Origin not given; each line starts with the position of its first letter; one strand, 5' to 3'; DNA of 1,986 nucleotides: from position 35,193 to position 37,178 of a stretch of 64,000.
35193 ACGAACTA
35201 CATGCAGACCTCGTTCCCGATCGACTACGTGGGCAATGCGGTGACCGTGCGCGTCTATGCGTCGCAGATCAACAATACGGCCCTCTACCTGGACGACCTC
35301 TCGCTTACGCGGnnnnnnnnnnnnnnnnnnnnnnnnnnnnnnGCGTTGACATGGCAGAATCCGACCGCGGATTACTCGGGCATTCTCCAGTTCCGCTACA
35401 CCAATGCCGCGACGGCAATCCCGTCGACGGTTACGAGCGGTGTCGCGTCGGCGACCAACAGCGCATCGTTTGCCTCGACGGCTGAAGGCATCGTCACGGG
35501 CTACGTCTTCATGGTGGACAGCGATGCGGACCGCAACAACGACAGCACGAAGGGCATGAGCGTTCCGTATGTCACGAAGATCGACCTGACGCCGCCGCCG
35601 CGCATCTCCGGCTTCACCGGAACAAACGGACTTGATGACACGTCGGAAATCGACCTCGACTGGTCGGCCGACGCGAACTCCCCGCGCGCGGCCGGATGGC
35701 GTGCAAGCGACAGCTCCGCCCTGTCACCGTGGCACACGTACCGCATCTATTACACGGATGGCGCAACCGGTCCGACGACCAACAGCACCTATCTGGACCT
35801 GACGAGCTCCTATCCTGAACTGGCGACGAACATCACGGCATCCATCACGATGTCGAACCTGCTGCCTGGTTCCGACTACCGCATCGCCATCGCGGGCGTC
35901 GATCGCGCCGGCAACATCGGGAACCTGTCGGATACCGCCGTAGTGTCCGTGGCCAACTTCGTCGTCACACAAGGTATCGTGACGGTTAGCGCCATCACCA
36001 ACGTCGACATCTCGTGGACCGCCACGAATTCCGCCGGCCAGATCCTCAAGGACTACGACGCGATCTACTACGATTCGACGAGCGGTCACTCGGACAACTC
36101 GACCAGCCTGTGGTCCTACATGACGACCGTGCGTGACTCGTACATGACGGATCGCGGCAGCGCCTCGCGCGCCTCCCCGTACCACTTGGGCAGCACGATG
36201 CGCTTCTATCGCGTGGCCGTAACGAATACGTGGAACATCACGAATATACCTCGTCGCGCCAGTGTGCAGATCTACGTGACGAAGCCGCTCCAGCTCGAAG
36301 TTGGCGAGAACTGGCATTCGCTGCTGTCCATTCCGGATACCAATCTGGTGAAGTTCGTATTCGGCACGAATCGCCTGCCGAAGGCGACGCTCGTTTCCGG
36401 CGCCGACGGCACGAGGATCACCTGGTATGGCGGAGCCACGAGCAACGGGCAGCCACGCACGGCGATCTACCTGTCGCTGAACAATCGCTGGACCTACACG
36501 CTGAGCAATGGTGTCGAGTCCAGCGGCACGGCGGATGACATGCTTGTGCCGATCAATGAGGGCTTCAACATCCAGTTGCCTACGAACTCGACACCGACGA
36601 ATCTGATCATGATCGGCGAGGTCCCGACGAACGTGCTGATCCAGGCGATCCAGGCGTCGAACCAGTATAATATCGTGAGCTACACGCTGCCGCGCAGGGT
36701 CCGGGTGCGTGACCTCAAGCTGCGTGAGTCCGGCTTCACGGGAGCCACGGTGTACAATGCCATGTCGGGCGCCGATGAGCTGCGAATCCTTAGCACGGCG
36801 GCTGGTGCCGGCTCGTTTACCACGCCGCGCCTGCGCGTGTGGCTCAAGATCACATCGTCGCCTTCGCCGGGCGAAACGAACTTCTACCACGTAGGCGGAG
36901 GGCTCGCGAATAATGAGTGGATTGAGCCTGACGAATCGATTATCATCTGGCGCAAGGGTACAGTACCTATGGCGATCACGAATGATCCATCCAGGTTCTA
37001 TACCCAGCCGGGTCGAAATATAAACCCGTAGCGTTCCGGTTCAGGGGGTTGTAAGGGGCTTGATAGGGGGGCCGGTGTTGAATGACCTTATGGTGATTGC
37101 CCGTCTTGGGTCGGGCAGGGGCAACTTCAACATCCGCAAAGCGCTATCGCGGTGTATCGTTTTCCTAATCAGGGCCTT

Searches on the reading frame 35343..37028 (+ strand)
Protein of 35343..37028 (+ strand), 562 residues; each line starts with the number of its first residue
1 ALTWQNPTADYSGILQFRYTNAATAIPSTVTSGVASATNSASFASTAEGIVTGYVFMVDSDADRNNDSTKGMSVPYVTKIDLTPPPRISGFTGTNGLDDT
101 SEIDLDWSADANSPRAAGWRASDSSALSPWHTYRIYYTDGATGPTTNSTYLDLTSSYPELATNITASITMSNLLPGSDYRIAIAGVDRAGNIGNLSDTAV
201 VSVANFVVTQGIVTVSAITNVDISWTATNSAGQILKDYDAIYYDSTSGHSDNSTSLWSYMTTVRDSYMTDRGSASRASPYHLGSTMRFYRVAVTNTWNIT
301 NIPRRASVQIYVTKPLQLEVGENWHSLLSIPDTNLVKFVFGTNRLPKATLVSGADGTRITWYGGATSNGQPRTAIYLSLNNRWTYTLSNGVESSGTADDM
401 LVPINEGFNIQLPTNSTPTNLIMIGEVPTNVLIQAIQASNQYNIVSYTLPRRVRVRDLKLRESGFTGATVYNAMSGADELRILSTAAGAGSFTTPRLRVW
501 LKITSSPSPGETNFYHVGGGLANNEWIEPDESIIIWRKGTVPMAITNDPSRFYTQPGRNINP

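Call 39: search_protein_families(library=pfam, proteins=[window:35343-37028:+], max_evalue=1)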
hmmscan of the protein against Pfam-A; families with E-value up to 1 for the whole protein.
window:35343-37028:+ (562 aa): 2 families
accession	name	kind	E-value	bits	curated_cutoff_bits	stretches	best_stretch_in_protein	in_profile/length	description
PF00041.27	fn3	-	0.0011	19.5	25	1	119-191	20-74/84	Fibronectin type III domain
PF16794.11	fn3_4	-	0.2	12.1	27.1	0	119-198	23-101/103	Fibronectin-III type domain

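Call 48: search_protein_families(library=ncbifam, proteins=[window:35343-37028:+], max_evalue=0.1)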
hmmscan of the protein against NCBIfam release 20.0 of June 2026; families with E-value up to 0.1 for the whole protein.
window:35343-37028:+ (562 aa): 0 families
